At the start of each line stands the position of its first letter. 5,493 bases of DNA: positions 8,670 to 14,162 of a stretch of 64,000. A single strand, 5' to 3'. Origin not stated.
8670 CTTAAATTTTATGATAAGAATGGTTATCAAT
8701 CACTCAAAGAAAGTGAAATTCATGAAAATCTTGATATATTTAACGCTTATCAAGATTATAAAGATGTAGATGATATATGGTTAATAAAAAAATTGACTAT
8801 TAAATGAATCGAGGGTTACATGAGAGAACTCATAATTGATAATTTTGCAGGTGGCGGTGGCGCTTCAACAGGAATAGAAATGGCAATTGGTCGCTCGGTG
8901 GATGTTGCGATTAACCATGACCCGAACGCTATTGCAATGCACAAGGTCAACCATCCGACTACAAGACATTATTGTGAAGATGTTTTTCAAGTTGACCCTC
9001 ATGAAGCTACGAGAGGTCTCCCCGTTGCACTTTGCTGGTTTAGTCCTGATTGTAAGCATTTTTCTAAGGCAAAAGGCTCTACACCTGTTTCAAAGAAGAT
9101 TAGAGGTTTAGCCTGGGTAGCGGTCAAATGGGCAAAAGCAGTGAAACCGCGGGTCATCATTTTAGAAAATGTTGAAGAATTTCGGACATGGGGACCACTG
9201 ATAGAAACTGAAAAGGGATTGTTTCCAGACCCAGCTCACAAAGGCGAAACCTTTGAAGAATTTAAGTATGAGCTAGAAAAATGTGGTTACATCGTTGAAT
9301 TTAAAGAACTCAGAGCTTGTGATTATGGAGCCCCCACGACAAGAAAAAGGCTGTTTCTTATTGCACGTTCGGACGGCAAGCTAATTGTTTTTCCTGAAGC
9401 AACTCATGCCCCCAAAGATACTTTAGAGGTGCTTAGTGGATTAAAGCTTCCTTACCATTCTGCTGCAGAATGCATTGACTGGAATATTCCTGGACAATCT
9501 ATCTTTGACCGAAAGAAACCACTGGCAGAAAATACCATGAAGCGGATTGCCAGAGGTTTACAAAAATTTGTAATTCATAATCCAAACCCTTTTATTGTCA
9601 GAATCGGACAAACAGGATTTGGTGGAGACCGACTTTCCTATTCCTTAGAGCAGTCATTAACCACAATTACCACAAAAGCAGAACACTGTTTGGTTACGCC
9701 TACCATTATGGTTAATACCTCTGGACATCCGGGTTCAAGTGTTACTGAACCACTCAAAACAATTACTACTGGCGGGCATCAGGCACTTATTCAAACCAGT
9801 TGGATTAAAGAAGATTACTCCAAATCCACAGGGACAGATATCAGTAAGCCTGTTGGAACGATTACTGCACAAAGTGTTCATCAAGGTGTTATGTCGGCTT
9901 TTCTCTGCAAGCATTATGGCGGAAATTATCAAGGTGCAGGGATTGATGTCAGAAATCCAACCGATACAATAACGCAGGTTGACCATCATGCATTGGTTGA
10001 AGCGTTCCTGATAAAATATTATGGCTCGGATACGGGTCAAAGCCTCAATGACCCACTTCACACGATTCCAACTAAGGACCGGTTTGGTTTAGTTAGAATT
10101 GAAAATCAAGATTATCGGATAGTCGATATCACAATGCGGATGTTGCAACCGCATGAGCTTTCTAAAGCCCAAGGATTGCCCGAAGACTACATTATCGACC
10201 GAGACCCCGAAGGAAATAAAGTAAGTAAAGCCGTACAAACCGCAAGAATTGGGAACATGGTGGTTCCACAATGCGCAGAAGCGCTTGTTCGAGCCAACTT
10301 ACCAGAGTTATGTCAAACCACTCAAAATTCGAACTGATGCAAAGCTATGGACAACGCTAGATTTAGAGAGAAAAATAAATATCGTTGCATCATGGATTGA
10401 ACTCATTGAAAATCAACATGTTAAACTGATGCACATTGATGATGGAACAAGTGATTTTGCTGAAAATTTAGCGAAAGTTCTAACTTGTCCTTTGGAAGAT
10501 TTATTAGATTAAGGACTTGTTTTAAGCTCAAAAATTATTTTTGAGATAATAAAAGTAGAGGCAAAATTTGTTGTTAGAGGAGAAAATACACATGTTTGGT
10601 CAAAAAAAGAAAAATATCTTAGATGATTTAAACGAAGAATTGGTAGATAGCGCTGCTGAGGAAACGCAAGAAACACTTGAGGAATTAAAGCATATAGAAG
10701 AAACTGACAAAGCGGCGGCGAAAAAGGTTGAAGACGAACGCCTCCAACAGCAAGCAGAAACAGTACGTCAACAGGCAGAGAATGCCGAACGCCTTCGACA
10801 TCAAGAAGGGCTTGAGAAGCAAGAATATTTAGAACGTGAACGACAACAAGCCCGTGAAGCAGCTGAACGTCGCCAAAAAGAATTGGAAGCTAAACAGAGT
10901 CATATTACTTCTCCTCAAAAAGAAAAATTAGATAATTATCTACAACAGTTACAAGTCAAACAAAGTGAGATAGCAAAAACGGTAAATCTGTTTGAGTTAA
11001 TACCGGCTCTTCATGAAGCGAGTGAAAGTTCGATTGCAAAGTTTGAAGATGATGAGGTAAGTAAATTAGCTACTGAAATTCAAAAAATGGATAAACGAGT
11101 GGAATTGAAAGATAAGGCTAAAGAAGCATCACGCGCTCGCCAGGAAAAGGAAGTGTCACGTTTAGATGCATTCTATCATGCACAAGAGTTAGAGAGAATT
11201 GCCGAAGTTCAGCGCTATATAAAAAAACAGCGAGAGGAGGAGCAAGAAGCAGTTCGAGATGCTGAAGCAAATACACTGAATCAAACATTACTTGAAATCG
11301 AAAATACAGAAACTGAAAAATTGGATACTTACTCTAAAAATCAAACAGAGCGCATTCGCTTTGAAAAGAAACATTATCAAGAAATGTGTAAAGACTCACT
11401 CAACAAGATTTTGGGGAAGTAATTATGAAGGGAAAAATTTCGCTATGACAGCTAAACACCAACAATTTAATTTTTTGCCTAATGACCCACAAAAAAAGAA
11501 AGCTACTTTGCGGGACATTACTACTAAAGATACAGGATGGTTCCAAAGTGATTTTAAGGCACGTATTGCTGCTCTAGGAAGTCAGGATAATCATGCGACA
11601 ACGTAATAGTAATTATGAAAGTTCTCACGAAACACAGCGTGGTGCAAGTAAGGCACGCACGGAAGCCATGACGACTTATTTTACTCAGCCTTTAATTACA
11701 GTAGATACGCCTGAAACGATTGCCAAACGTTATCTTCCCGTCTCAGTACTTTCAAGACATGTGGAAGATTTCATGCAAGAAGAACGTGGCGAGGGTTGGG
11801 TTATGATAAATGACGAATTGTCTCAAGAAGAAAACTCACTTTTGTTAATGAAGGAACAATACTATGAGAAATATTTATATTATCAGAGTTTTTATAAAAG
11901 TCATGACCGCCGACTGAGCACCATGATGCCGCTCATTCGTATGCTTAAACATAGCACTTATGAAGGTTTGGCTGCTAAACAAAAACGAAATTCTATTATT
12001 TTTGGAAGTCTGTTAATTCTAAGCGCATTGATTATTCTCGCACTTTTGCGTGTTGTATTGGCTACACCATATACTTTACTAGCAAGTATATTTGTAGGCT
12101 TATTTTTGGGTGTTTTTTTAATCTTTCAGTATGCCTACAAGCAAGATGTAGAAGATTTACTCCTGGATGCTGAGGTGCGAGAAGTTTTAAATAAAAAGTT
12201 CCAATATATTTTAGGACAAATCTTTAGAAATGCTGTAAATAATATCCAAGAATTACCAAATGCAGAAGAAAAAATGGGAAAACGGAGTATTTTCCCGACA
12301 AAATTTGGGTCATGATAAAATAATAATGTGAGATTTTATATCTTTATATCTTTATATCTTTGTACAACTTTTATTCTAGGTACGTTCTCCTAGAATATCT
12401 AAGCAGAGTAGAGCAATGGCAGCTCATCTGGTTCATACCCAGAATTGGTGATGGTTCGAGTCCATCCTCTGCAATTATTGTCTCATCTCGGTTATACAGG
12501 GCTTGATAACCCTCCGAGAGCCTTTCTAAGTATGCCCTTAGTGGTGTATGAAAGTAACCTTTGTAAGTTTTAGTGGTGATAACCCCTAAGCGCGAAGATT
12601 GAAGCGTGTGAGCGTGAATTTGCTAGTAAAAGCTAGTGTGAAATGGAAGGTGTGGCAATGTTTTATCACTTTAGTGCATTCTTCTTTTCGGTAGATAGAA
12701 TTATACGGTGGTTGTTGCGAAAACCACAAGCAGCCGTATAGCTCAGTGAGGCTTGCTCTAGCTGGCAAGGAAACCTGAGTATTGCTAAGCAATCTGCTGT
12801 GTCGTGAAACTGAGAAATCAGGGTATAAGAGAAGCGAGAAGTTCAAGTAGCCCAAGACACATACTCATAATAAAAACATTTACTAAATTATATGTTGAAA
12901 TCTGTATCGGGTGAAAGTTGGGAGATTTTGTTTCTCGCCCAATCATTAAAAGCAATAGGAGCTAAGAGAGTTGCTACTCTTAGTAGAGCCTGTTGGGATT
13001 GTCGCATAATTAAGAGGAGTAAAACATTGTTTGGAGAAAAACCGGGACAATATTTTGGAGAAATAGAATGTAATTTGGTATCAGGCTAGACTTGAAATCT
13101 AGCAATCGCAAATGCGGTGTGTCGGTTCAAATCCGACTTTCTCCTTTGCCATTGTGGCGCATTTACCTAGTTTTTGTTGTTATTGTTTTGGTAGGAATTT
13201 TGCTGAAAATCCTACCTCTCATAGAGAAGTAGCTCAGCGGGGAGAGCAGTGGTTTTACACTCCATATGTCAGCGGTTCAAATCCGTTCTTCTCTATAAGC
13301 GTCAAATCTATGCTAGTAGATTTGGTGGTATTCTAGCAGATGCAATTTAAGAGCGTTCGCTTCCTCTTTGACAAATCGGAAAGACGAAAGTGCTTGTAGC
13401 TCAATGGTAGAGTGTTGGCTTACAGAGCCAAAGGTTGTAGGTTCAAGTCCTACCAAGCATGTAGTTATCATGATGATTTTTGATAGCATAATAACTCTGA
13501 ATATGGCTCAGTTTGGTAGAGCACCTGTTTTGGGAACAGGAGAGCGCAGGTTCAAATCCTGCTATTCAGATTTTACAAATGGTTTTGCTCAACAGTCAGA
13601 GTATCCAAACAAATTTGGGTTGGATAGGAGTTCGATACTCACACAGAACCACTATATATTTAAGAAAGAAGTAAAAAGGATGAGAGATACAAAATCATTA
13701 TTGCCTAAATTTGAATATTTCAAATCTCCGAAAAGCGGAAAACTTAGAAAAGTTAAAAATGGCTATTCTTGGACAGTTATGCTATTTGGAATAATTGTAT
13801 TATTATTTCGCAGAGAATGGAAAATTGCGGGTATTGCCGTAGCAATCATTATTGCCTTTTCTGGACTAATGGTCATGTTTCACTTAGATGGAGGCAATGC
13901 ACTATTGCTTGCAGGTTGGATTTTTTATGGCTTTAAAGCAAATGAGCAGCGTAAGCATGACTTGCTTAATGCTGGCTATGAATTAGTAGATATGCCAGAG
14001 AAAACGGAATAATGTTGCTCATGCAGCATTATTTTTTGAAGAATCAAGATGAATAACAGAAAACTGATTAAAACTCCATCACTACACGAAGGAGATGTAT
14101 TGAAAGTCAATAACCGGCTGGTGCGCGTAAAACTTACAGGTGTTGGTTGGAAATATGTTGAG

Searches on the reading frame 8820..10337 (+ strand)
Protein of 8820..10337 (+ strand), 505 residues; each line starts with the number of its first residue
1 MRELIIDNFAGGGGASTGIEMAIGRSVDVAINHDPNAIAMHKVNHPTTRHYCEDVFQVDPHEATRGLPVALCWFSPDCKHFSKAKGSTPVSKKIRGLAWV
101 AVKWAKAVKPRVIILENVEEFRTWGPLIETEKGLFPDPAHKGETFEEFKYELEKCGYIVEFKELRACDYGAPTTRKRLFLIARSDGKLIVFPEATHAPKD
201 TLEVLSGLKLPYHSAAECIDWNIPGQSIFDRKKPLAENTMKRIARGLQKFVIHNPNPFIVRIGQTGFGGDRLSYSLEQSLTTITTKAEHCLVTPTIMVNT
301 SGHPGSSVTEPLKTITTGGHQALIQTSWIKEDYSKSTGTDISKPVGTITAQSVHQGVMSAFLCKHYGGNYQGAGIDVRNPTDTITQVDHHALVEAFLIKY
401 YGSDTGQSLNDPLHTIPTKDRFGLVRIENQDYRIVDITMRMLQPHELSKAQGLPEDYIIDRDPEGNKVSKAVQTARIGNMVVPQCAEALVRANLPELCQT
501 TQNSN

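Call 15: search_protein_families(library=pfam, proteins=[window:8820-10337:+], max_evalue=0.001)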
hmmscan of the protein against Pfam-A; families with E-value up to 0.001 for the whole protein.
window:8820-10337:+ (505 aa): 1 family
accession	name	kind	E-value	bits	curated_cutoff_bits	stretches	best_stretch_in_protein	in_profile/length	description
PF00145.23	DNA_methylase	-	2e-26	93.6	22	1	5-187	3-165/324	C-5 cytosine-specific DNA methylase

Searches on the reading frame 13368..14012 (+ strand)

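Call 10: search_protein_families(library=pfam, proteins=[window:13368-14012:+], max_evalue=0.01)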
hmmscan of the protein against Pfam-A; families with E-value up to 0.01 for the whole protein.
window:13368-14012:+ (214 aa): 1 family
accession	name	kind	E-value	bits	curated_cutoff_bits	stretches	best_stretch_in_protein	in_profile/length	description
PF10947.13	DUF2628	-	1.7e-05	25.7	23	1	114-195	10-87/93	Protein of unknown function (DUF2628)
